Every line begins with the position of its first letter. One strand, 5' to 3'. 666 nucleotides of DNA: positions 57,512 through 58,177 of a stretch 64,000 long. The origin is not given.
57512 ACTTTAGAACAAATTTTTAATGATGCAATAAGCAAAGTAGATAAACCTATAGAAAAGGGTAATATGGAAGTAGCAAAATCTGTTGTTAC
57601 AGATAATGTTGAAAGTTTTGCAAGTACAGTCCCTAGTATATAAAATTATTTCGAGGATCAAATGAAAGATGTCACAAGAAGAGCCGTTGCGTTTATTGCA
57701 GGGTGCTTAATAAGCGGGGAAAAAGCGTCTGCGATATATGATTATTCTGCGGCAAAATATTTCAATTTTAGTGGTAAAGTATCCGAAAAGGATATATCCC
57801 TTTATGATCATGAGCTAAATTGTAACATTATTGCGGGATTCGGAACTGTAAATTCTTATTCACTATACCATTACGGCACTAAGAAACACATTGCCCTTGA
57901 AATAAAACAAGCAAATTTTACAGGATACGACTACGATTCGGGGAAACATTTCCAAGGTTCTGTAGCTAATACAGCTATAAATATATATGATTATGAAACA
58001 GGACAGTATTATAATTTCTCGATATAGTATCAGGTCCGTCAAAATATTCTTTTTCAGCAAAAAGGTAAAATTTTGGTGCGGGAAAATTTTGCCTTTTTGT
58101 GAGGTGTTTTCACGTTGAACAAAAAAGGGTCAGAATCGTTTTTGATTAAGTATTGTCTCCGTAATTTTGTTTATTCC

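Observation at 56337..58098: Three-gene module of unknown function (2TM + GAF-like protein, 140-aa protein, YDY beta-hairpin-repeat protein) immediately downstream of the RM-like cassette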

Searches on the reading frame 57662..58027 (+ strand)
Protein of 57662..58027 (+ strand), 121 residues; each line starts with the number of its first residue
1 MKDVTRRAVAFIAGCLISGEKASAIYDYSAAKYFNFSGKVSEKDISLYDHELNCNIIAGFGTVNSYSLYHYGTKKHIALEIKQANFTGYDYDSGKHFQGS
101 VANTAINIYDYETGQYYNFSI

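Call 3: search_protein_families(library=pfam, proteins=[window:57662-58027:+], max_evalue=0.1)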
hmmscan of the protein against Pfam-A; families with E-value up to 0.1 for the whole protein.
window:57662-58027:+ (121 aa): 3 families
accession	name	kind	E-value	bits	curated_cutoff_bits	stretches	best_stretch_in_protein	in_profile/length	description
PF17268.7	DUF5334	-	0.031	15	25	0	103-120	23-40/71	Family of unknown function (DUF5334)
PF21864.1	MORF_dom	-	0.06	13.6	27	0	11-44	28-62/93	Multiple organellar RNA editing factor 1, MORF domain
PF16323.11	DUF4959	-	0.099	13.4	32.9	0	28-68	48-85/106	Domain of unknown function (DUF4959)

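Call 4: search_protein_families(library=padloc, proteins=[window:57662-58027:+], max_evalue=0.1)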
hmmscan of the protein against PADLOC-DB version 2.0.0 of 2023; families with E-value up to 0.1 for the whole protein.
window:57662-58027:+ (121 aa): 0 families

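Call 5: search_protein_families(library=ncbifam, proteins=[window:57662-58027:+], max_evalue=1)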
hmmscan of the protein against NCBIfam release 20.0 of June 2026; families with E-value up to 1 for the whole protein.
window:57662-58027:+ (121 aa): 0 families

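Call 6: search_protein_families(library=phrogs, proteins=[window:57662-58027:+], max_evalue=1)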
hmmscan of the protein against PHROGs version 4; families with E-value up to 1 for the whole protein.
window:57662-58027:+ (121 aa): 2 families
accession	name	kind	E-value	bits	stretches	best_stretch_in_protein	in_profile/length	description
phrog_20530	-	unknown function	0.32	12.1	0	69-118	35-84/87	-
phrog_5766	-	unknown function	0.73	11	0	106-121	19-34/52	-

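Call 15: find_homologous_proteins(query=window:57662-58027:+, max_evalue=0.01)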
Query window:57662-58027:+ (121 aa): 12 proteins with E <= 0.01 among 14 candidates.
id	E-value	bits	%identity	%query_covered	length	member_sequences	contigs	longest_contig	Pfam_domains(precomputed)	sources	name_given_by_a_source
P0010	6.1e-74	263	100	100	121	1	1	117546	-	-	-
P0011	1.3e-36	143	57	100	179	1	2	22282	-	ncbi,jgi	jgi:hypothetical protein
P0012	6.9e-32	128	49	100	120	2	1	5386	-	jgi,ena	-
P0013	5.6e-31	125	52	100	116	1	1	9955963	-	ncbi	ncbi:hypothetical protein [Corallococcus sp. M7]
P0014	5.0e-29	118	49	100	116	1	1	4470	-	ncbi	-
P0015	1.3e-27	114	48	96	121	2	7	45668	-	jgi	jgi:hypothetical protein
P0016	3.2e-27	113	45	100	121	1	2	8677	-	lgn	-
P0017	3.0e-22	97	42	100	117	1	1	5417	-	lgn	-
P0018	2.3e-21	94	45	100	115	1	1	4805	-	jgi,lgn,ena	-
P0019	1.2e-18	85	38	99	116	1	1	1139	-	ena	-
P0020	6.8e-17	79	39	99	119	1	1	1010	-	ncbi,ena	-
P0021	2.3e-12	65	34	99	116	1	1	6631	-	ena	-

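Call 16: find_encoding_contigs(protein=P0011, flank=8000, max_places=3)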
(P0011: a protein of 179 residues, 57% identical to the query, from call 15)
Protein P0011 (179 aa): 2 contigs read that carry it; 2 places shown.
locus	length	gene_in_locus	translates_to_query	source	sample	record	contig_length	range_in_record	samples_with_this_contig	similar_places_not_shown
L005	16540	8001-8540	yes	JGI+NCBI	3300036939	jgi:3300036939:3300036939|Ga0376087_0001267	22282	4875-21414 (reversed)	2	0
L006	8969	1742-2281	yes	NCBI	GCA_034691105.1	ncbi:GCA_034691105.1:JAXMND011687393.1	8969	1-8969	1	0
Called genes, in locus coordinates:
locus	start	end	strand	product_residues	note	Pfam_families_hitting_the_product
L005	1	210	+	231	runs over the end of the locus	PF00226:DnaJ, PF07743:HSCB_C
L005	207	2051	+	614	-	PF00012:HSP70, PF06723:MreB_Mbl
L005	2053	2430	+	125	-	PF00111:Fer2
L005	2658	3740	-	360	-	PF03706:LPG_synthase_TM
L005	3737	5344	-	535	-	PF01663:Phosphodiest (weak)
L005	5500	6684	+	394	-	PF01103:Omp85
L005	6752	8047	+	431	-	PF13401:AAA_22 (weak)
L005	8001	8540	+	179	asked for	-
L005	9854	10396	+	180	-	-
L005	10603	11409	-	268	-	-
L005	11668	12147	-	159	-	PF09450:DUF2019 (weak)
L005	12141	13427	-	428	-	-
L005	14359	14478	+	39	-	PF09535:Gmx_para_CXXCG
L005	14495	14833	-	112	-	-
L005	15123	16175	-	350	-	PF00248:Aldo_ket_red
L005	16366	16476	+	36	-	-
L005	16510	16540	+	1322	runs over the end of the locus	PF00069:Pkinase, PF07714:PK_Tyr_Ser-Thr, PF03109:ABC1 (weak), PF13191:AAA_16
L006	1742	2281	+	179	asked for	-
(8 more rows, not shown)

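Call 17: find_encoding_contigs(protein=P0013, flank=8000, max_places=3)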
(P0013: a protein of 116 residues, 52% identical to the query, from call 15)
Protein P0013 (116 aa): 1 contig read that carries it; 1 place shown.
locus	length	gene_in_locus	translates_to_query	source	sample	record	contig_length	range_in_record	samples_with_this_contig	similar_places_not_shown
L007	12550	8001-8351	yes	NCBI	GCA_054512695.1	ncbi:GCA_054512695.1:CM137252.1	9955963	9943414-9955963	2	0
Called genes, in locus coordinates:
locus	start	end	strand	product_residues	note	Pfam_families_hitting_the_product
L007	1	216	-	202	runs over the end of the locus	PF05685:Uma2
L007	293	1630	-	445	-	PF10396:TrmE_N, PF12631:MnmE_helical, PF02421:FeoB_N (faint), PF01926:MMR_HSR1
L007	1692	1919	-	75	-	-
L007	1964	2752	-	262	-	-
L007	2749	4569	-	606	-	PF14849:YidC_periplas, PF02096:60KD_IMP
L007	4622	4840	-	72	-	PF01809:YidD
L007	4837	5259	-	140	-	PF00825:Ribonuclease_P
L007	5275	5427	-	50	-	PF00468:Ribosomal_L34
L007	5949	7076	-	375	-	PF13384:HTH_23 (weak), PF13551:HTH_29, PF13565:HTH_32, PF13358:DDE_3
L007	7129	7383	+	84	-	-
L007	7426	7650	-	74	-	-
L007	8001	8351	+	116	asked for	-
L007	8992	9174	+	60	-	PF13551:HTH_29 (faint), PF13518:HTH_28 (weak)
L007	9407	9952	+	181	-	PF13358:DDE_3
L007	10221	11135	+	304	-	PF13185:GAF_2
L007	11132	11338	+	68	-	-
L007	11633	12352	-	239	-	-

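Call 18: find_encoding_contigs(protein=P0015, flank=8000, max_places=4)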
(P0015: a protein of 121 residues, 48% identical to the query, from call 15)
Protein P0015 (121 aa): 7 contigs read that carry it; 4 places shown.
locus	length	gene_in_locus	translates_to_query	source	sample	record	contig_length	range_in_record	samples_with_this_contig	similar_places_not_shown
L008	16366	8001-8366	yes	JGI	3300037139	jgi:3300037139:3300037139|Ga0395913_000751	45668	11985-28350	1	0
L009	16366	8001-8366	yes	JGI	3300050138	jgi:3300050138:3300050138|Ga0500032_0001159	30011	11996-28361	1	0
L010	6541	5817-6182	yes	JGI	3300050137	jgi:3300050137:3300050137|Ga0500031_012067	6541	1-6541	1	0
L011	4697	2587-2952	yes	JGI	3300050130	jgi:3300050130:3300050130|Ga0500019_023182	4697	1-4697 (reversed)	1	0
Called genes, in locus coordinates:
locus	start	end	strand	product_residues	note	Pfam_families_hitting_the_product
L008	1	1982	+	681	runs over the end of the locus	-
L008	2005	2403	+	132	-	-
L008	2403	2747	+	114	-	-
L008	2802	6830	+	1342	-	PF04471:Mrr_cat (weak), PF13156:Mrr_cat_2, PF00270:DEAD (weak), PF04851:ResIII, PF00271:Helicase_C, PF03457:HA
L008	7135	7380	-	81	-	-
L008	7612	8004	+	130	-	-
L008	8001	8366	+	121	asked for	-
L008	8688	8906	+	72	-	PF13011:LZ_Tnp_IS481 (weak), PF01527:HTH_Tnp_1, PF13384:HTH_23, PF13518:HTH_28, PF13542:HTH_Tnp_ISL3 (weak), PF13551:HTH_29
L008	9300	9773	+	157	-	-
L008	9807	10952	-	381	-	PF09587:PGA_cap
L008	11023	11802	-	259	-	PF09992:NAGPA (weak)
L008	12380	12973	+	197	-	-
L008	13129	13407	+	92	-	PF01527:HTH_Tnp_1, PF13384:HTH_23 (weak)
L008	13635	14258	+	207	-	PF00665:rve, PF13683:rve_3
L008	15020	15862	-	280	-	PF08401:ArdcN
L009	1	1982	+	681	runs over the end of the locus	-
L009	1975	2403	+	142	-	-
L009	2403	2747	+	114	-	-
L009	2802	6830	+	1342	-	PF04471:Mrr_cat (weak), PF13156:Mrr_cat_2, PF00270:DEAD (weak), PF04851:ResIII, PF00271:Helicase_C, PF03457:HA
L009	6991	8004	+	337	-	PF13289:SIR2_2 (weak)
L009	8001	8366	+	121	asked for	-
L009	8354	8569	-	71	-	-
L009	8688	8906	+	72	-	PF13011:LZ_Tnp_IS481 (weak), PF01527:HTH_Tnp_1, PF13384:HTH_23, PF13518:HTH_28, PF13542:HTH_Tnp_ISL3 (weak), PF13551:HTH_29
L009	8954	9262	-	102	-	-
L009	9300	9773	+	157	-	-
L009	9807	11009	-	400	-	PF09587:PGA_cap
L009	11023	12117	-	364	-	-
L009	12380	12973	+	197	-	-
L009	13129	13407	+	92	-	PF01527:HTH_Tnp_1, PF13384:HTH_23 (weak)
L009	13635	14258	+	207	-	PF00665:rve, PF13683:rve_3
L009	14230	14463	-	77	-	-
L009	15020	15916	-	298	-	PF08401:ArdcN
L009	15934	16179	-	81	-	-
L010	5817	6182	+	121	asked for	-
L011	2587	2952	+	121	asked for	-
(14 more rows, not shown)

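Call 28: search_solved_structures(query=A4, max_evalue=10)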
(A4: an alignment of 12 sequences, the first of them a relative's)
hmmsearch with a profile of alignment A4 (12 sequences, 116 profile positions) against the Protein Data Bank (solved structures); distinct sequences matched with E-value up to 10: 10.
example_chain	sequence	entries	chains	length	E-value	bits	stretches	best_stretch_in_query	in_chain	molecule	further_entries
4nfz_A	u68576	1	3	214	0.017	18.4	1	53-95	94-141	Polymerase PA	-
4wsb_A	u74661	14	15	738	0.09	16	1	54-95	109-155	Polymerase PA | Polymerase acidic protein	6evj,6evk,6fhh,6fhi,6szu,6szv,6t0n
5m3h_A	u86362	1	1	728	0.091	16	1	54-95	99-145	Polymerase acidic protein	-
6t0s_A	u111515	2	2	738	0.092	16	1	54-95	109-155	Polymerase acidic protein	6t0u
6s2w_A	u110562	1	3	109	0.27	14.5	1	5-69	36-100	Enhancer of rudimentary-like protein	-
3uz0_B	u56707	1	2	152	0.49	13.7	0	50-98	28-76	Stage II sporulation protein Q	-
6akj_A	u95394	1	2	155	0.49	13.7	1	5-69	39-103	Enhancer of rudimentary homolog,YTH domain-containing protein mmi1 fusion protein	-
9cx3_C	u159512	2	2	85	0.63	13.3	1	80-109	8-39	Proto-oncogene tyrosine-protein kinase Src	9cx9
5m8h_A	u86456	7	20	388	1.2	12.4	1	71-99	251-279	ATP phosphoribosyltransferase regulatory subunit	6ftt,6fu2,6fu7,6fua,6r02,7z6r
6rw8_A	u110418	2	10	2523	2.3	11.5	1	38-80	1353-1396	A component of insecticidal toxin complex (Tc)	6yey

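Call 32: find_related_loci(query=A5, collection=genome_contigs, flank=8000)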
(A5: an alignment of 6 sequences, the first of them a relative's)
Query A5 (121 aa) in genome_contigs; peptide patterns used: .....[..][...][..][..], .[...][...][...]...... (x = any residue, [..] = any of these).
13 stretches matched a pattern; 3 encode a relative of the query (tblastn E <= 1e-3); 3 distinct loci.
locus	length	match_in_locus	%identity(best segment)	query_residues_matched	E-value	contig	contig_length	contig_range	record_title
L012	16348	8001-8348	49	1-121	5e-36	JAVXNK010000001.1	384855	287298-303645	MAG: Angelakisella sp. isolate CGS6M2-bin29 NODE_3_length_384855_cov_13.195689, whole genome shotgun sequence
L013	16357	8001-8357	39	1-121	3e-21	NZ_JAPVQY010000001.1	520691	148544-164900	Burkholderia sp. IMCC1007 Scaffold1, whole genome shotgun sequence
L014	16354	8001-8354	38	1-121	9e-21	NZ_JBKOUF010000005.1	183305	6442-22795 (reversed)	Methylophilus sp. 3sh_L NODE_5_length_183305_cov_141.913845, whole genome shotgun sequence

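Call 38: search_protein_families(library=padloc, proteins=[L009:6991-8001:+, L005:6752-8044:+, L014:8384-9121:+, L012:7167-7901:+, L007:10221-11132:+, L009:2802-6827:+, L013:6237-7409:-], max_evalue=0.01)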
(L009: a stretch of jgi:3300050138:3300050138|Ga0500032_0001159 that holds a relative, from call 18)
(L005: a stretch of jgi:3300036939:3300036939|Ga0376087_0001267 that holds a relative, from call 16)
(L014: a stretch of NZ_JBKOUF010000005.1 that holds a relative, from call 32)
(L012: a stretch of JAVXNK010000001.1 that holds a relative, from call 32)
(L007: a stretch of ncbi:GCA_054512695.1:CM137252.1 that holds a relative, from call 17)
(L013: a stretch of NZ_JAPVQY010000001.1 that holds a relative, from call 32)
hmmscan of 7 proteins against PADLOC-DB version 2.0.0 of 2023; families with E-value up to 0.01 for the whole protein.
L009:6991-8001:+ (337 aa): 18 families
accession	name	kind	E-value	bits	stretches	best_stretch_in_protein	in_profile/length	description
PDLC04087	SIR2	-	1.6e-10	38.4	1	144-273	136-266/343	-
PDLC02414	Aga_SIR2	-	7.6e-09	33.3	1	143-299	121-264/313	-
PDLC04082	SIR2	-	8.5e-08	29.5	1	191-276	187-270/345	-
PDLC04078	SIR2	-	1.8e-07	29.1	1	192-276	11-98/171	-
PDLC04081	SIR2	-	2.7e-07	28.1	1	192-270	194-274/345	-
PDLC04088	SIR2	-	3.3e-07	27.8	1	143-273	176-306/390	-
PDLC04096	SIR2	-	9.8e-07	26.5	1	188-275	66-156/230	-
PDLC02408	Aga_SIR2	-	1.6e-06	25.4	1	145-271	153-265/343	Class II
PDLC04084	SIR2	-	3.3e-06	24.6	1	195-270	241-320/414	-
PDLC04083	SIR2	-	8.6e-06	22.9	1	195-272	196-282/371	-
PDLC04090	SIR2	-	1.1e-05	22.8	1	196-307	252-365/426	-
PDLC04092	SIR2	-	2.3e-05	21.9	1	192-273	161-241/318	-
PDLC04094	SIR2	-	0.00039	17.7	1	147-270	156-272/399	-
PDLC04074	SIR2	-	0.00049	17.3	1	193-233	194-235/357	-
PDLC04093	SIR2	-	0.00049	17.2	1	195-268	203-279/395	-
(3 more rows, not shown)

L005:6752-8044:+ (431 aa): 1 family
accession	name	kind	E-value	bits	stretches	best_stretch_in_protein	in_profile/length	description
PDLC05049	PDC-S59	-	3.4e-135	449.4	1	4-419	5-413/428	-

L014:8384-9121:+ (246 aa): 0 families

L012:7167-7901:+ (245 aa): 0 families

L007:10221-11132:+ (304 aa): 0 families

L009:2802-6827:+ (1342 aa): 9 families
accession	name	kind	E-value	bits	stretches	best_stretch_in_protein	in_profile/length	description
PDLC03597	REase_MTase_IIG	-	5.8e-149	496.1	1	11-602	12-646/1646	Type IIG restriction enzyme-methyltransferase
PDLC03051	REase_MTase_I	-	5.2e-89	297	1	20-611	32-660/1591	Type I restriction enzyme-methyltransferase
PDLC02707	PbeA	-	6.2e-18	62.7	2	157-410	247-469/672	PbeA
PDLC02704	PbeA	-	5.8e-13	46.2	2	157-406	249-470/682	PbeA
PDLC02706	PbeA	-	1.1e-10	38.8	1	179-394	283-472/722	PbeA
PDLC01439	typeIV_DinG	-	5.8e-05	19.9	1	159-226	13-78/575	CAS-IV-A; associated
PDLC02703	PbeA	-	0.00041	17.1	0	515-572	562-619/626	PbeA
PDLC03658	mREase_IV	-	0.0046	12.7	0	518-562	511-555/953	Type IV methyl-directed restriction enzyme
PDLC03049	REase_I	-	0.0058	12.6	0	295-424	276-386/807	Type I restriction enzyme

L013:6237-7409:- (391 aa): 1 family
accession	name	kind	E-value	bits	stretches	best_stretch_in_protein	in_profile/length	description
PDLC04999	PDC-S33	-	0.00034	18.1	1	29-193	33-175/349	-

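Call 39: search_protein_families(library=pfam, proteins=[L009:6991-8001:+, L005:6752-8044:+, L014:8384-9121:+, L012:7167-7901:+, L007:10221-11132:+, L013:6237-7409:-], max_evalue=0.01)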
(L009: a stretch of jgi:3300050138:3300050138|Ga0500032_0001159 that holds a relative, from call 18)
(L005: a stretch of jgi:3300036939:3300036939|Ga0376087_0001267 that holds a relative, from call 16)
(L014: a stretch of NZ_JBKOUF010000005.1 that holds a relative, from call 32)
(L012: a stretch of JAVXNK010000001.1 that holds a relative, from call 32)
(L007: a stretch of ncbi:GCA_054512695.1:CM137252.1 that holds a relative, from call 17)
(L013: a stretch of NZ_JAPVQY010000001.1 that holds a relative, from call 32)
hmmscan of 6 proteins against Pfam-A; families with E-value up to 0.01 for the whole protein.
L009:6991-8001:+ (337 aa): 1 family
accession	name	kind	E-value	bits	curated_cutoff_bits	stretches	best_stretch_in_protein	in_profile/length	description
PF13289.12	SIR2_2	-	1.6e-07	31.9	24.5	1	142-275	2-100/141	SIR2-like domain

L005:6752-8044:+ (431 aa): 1 family
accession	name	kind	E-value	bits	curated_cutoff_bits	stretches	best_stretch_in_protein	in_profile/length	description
PF13401.12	AAA_22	-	1.3e-07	32.5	27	1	35-107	4-65/130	AAA domain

L014:8384-9121:+ (246 aa): 1 family
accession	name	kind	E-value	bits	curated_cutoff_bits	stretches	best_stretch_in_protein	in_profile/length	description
PF14279.12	HNH_5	-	1.8e-10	41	27.5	1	13-65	1-55/56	HNH endonuclease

L012:7167-7901:+ (245 aa): 0 families

L007:10221-11132:+ (304 aa): 3 families
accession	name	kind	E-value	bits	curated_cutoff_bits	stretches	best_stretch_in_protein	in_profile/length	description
PF13185.12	GAF_2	-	1.9e-08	35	28.6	1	142-263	6-124/136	GAF domain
PF01590.32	GAF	-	2.8e-05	25.1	22.4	1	178-265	35-124/133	GAF domain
PF13492.12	GAF_3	-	0.0024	18.7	27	1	167-263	26-116/129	GAF domain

L013:6237-7409:- (391 aa): 1 family
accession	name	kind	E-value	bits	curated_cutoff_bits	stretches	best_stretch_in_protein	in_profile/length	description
PF04607.23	RelA_SpoT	-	3.5e-17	63.1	27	1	67-203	2-110/113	Region found in RelA / SpoT proteins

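Call 52: predict_structure(alignment_id=A4)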
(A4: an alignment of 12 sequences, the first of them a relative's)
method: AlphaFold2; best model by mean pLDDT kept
length: 121 residues; sequences in the alignment: 12
mean_pLDDT: 96.1   pTM: 0.90
mean pLDDT of the five models: 96.1, 95.8, 95.6, 95.5, 95.3
residues with pLDDT >= 90: 113; 70-90: 7; 50-70: 1; < 50: 0
segments of 3 or more residues with pLDDT < 50: none
pLDDT, mean of each block of 10 residues (from residue 1): 96 97 97 97 94 93 90 97 98 98 98 97 97
secondary structure, 60 per line:
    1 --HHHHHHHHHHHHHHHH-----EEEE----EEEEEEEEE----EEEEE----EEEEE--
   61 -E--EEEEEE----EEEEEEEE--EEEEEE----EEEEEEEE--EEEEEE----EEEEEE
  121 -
elements in order: H3-18 E24-27 E32-40 E45-49 E54-58 E65-70 E75-82 E85-90 E95-102 E105-110 E115-120

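Call 58: fold_search(model_id=the predicted structure, library=pdb)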
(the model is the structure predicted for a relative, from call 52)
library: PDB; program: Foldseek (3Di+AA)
matches with E <= 10: 851; with E <= 0.001: 0
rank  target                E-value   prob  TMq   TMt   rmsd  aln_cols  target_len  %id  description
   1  8veh_B                1.5e-02  0.85  0.33  0.24  10.1       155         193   11  Crystal structure of outer membrane lipoprotein carrier protein (LolA) from Rickettsia bellii (released 2023-12-27)
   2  9lx4_A                1.7e-02  0.99  0.49  0.37   8.3       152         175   10  Crystal structure of the de novo designed protein ZZ4 (released 2025-06-04)
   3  7kc8_A                3.6e-02  0.63  0.29  0.27  11.3       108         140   12  Salivary protein from Culex quinquefasciatus that belongs to the Cysteins and Tryptophan-Rich (CWRC) family (released 2021-06-02)
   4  7qh3_B                6.1e-02  0.97  0.46  0.39   5.8       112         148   12  Crystal structure of the anti-sigma factor RsfG from Streptomyces tsukubaensis NRRL18488 (released 2022-12-21)
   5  7qh3_A                8.9e-02  0.77  0.41  0.38   6.5       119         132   13  Crystal structure of the anti-sigma factor RsfG from Streptomyces tsukubaensis NRRL18488 (released 2022-12-21)
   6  3akn                  1.7e-01  0.60  0.41  0.39   6.6       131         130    8  X-ray structure of iFABP from human and rat with bound fluorescent fatty acid analogue (released 2011-07-20)
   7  6l9x                  2.3e-01  0.08  0.15  0.11  16.5       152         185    8  Xenons in frog EPDR1 (released 2020-11-11)
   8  8rap_Z                2.5e-01  0.08  0.16  0.06  21.2       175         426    7  Structure of Sen1-ADP.BeF3 bound RNA Polymerase II pre-termination complex (released 2024-10-30)
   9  9kl2_A                3.1e-01  0.20  0.28  0.26  10.1       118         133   11  Crystal structure of Pleurocybella porrigens lectin (PPL) in complex with GalNAc (released 2025-11-19)
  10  7kc8_D                3.2e-01  0.28  0.30  0.27  11.4       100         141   12  Salivary protein from Culex quinquefasciatus that belongs to the Cysteins and Tryptophan-Rich (CWRC) family (released 2021-06-02)
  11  6jld_B                3.2e-01  0.14  0.25  0.19  15.8       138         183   11  Crystal structure of a human ependymin related protein (released 2019-07-10)
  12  5hi8_A                3.4e-01  0.63  0.45  0.41   5.4       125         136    9  Structure of T-type Phycobiliprotein Lyase CpeT from Prochlorococcus phage P-HM1 (released 2017-01-18)
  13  4ow4_A                3.4e-01  0.33  0.31  0.31   9.8       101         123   16  Beta-trefoil designed by folding nucleus symmetric expansion ("Phifoil") (released 2014-12-17)
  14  4e67_A                3.4e-01  0.10  0.21  0.14  16.4       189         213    8  The structure of the polo-box domain (PBD) of polo-like kinase 1 (Plk1) in complex with hydrocinnamoyl-derivatized PLH (released 2012-10-10)
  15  4qnl                  3.4e-01  0.10  0.18  0.04  14.4       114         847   12  Crystal structure of tail fiber protein gp63.1 from E. coli phage G7C (released 2015-06-24)
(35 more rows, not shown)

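Call 62: search_dna_similar(query=window:57662-58024:+, collection=plasmids, mode=protein, max_evalue=0.001)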
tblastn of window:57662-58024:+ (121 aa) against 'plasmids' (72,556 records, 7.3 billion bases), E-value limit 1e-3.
Records with a match: 1; places in all: 1; records where one place covers at least 80% of the query: 1.
Best place of each record, by identity: <60% 1.
By first word of the organism name: Novosphingobium 1.
By predicted mobility (MOB-suite, as given by PLSDB): non-mobilizable 1.
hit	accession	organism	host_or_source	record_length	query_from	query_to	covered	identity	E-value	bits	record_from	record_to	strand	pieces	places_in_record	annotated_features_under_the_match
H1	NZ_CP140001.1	Novosphingobium capsulatum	-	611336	1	121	100%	20.7%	8e-4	44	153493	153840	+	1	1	hypothetical protein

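Call 63: search_dna_similar(query=window:57662-58024:+, collection=phages, mode=protein, max_evalue=0.001)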
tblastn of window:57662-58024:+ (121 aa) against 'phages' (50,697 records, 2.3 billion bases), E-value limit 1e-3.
No match.

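Call 65: get_annotated_region(hit=H1, flank=7000)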
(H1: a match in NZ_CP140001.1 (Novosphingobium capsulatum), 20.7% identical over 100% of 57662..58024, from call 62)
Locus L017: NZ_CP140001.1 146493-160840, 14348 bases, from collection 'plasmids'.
description: Novosphingobium capsulatum strain HAMBI_0103 plasmid unnamed01, complete sequence
organism: Novosphingobium capsulatum (NCBI taxid 13688)
taxonomy: Bacteria; Pseudomonadota; Alphaproteobacteria; Sphingomonadales; Sphingomonadaceae; Novosphingobium; Novosphingobium capsulatum
host: -; source: -; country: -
typing (MOB-suite, as given by PLSDB): non-mobilizable; replicon rep_cluster_545
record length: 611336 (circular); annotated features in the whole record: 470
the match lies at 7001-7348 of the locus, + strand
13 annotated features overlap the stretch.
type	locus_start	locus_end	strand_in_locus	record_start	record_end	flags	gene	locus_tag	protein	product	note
CDS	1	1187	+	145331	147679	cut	-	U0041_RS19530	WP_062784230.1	GH92 family glycosyl hydrolase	GO:0005975 - carbohydrate metabolic process [Evidence IEA]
CDS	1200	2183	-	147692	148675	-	iolG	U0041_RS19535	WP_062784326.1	inositol 2-dehydrogenase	GO:0019310 - inositol catabolic process [Evidence IEA]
CDS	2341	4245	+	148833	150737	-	iolC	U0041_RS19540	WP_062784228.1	5-dehydro-2-deoxygluconokinase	GO:0019310 - inositol catabolic process [Evidence IEA]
CDS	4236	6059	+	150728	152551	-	iolD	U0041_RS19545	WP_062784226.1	3D-(3,5/4)-trihydroxycyclohexane-1,2-dione acylhydrolase (decyclizing)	GO:0019310 - inositol catabolic process [Evidence IEA]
CDS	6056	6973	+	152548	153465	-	iolE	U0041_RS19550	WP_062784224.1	myo-inosose-2 dehydratase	GO:0019310 - inositol catabolic process [Evidence IEA]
CDS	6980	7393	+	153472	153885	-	-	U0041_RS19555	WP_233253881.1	hypothetical protein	-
CDS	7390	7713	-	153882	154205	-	-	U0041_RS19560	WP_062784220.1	hypothetical protein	-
CDS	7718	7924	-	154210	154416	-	-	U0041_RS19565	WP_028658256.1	DUF2945 domain-containing protein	-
CDS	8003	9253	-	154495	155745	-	-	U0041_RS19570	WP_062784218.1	histidine-type phosphatase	-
CDS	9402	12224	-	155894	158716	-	-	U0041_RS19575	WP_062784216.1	TonB-dependent receptor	GO:0006810 - transport [Evidence IEA]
CDS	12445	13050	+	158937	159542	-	-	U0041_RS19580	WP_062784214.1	sigma-70 family RNA polymerase sigma factor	GO:0006352 - DNA-templated transcription initiation [Evidence IEA]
CDS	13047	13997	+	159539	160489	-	-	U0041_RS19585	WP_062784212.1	FecR domain-containing protein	-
CDS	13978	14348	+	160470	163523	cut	-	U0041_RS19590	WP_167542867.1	TonB-dependent receptor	-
